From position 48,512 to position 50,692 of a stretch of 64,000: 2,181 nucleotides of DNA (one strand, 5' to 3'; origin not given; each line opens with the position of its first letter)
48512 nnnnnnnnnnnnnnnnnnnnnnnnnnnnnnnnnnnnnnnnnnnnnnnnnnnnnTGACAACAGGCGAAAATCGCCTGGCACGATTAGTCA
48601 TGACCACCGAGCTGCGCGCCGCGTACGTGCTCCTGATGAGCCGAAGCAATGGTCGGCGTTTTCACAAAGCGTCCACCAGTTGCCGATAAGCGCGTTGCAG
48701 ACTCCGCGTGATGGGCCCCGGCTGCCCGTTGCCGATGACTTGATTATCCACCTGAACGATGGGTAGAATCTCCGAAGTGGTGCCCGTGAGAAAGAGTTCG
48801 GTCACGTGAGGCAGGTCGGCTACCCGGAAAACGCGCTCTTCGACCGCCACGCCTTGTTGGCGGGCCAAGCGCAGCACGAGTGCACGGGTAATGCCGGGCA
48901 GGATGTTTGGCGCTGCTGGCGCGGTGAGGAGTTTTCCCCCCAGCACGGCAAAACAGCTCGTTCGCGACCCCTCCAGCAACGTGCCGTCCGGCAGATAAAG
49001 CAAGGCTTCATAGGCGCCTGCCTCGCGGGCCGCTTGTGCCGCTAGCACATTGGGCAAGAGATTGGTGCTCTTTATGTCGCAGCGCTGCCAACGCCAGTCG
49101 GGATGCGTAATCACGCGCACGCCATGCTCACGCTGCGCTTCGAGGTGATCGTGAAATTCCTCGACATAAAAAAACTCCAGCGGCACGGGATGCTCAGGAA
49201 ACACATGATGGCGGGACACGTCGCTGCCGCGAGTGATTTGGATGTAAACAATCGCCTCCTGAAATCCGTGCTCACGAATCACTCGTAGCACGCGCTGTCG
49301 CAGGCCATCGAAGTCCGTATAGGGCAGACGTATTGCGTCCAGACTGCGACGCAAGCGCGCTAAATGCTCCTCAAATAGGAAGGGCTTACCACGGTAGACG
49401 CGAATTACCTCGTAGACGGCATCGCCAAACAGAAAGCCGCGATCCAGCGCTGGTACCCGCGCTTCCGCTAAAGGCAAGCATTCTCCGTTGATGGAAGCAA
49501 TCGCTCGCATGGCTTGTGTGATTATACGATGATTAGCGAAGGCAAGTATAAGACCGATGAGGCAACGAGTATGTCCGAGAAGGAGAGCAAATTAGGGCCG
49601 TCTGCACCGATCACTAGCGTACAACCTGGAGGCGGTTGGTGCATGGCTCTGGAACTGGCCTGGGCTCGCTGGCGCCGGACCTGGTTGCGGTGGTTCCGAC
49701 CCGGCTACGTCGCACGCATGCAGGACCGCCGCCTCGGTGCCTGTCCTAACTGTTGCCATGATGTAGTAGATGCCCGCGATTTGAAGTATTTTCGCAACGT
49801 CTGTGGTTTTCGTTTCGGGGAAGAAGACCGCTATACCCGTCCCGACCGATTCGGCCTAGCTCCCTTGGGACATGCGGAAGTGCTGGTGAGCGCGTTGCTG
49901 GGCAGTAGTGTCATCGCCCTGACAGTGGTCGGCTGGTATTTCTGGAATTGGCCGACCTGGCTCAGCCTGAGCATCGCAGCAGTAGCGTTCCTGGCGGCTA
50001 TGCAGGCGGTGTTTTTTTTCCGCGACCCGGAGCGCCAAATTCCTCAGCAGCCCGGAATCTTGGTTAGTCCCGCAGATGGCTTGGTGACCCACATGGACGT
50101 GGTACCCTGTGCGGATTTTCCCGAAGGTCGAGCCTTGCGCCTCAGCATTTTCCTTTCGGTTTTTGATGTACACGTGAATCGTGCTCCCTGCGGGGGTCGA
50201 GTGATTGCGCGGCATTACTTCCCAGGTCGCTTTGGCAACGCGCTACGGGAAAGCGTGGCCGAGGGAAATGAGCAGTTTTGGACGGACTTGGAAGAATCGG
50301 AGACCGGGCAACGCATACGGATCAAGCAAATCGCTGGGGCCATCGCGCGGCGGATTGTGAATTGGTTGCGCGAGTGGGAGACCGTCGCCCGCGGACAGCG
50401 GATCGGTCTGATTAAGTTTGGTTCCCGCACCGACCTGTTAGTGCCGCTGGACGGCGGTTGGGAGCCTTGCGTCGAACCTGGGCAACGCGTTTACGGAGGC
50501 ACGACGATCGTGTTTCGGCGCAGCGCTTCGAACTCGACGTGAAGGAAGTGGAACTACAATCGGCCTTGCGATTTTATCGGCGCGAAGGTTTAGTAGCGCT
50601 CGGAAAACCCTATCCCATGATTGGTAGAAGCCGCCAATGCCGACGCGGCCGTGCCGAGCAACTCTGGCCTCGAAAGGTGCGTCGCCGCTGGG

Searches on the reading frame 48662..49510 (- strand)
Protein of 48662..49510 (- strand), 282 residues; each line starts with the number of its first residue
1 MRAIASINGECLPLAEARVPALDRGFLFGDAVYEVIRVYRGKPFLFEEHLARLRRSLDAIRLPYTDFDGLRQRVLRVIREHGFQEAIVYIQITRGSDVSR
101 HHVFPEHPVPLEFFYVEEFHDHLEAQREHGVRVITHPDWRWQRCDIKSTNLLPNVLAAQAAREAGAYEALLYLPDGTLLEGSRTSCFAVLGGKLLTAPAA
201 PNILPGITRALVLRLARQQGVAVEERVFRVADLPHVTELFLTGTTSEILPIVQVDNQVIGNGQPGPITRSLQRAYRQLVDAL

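Call 54: search_protein_families(library=pfam, proteins=[window:48662-49510:-], max_evalue=0.001)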
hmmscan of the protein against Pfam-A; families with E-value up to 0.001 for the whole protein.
window:48662-49510:- (282 aa): 1 family
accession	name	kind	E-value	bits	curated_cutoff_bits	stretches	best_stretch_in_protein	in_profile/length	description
PF01063.24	Aminotran_4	-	9.2e-50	170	28.5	1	32-253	2-222/223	Amino-transferase class IV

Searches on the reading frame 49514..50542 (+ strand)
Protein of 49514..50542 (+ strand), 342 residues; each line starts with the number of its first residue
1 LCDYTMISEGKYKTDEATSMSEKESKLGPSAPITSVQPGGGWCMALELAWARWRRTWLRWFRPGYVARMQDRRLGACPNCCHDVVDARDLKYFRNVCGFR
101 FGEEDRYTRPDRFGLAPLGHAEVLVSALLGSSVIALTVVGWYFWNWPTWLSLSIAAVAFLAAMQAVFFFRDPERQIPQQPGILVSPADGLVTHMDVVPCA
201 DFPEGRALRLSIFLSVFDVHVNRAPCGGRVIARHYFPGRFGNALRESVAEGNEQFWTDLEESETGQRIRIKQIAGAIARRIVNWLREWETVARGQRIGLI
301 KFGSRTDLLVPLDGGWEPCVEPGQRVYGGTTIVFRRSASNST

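Call 54: search_protein_families(library=pfam, proteins=[window:49514-50542:+], max_evalue=0.001)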
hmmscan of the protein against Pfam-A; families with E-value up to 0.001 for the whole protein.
window:49514-50542:+ (342 aa): 1 family
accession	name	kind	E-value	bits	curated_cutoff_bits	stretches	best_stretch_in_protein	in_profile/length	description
PF02666.20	PS_Dcarbxylase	-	7e-40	137.2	22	1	166-333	6-197/198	Phosphatidylserine decarboxylase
